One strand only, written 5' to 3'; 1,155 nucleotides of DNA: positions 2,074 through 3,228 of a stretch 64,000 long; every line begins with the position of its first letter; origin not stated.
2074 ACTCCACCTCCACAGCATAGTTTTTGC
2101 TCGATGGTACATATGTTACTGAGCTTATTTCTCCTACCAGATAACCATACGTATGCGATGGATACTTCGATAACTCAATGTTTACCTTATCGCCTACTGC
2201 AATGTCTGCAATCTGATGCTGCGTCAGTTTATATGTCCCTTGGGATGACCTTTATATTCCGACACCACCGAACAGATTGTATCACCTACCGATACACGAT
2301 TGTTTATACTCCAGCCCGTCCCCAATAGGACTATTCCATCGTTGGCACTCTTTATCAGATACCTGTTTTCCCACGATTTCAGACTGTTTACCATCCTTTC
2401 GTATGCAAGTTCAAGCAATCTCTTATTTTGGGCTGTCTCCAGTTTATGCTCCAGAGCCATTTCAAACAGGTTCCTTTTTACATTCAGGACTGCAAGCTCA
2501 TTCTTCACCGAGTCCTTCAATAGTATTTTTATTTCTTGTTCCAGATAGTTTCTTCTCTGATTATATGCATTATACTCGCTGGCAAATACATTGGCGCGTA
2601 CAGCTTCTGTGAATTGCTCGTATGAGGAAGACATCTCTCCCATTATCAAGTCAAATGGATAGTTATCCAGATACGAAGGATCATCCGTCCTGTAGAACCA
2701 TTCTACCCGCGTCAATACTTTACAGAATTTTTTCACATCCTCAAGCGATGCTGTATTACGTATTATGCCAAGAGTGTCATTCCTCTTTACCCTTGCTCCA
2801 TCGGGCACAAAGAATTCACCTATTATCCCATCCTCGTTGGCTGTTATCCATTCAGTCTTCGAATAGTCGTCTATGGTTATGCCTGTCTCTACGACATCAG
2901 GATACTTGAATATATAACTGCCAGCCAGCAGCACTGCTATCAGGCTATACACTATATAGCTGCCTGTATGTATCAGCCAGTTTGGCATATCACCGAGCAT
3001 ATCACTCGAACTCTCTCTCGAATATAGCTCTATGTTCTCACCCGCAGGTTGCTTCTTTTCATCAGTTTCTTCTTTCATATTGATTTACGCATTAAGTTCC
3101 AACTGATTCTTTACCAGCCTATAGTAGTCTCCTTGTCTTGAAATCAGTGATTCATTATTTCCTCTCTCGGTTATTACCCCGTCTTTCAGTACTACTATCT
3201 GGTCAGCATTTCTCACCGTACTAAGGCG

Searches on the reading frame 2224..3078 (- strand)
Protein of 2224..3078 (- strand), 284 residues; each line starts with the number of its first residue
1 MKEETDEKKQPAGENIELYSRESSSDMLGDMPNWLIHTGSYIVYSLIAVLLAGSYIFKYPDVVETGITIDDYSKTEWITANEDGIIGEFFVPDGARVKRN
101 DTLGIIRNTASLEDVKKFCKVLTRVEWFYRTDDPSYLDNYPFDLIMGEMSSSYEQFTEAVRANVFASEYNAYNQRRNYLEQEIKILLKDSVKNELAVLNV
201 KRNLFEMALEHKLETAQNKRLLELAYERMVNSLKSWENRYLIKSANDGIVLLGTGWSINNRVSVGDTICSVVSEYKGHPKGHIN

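Call 4: search_protein_families(library=pfam, proteins=[window:2224-3078:-], max_evalue=0.1)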
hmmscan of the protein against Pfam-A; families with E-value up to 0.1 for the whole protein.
window:2224-3078:- (284 aa): 0 families

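Call 10: search_protein_families(library=ncbifam, proteins=[window:2224-3078:-], max_evalue=0.1)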
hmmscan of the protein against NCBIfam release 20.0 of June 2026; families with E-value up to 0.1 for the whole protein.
window:2224-3078:- (284 aa): 2 families
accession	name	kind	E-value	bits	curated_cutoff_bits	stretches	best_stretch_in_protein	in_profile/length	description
TIGR01843.1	type_I_hlyD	subfamily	0.00015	20.9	208.65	1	38-124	6-92/422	HlyD family type I secretion periplasmic adaptor subunit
TIGR03794.1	NHLM_micro_HlyD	equivalog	0.0012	17.8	156.2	1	54-123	37-106/421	NHLP bacteriocin system secretion protein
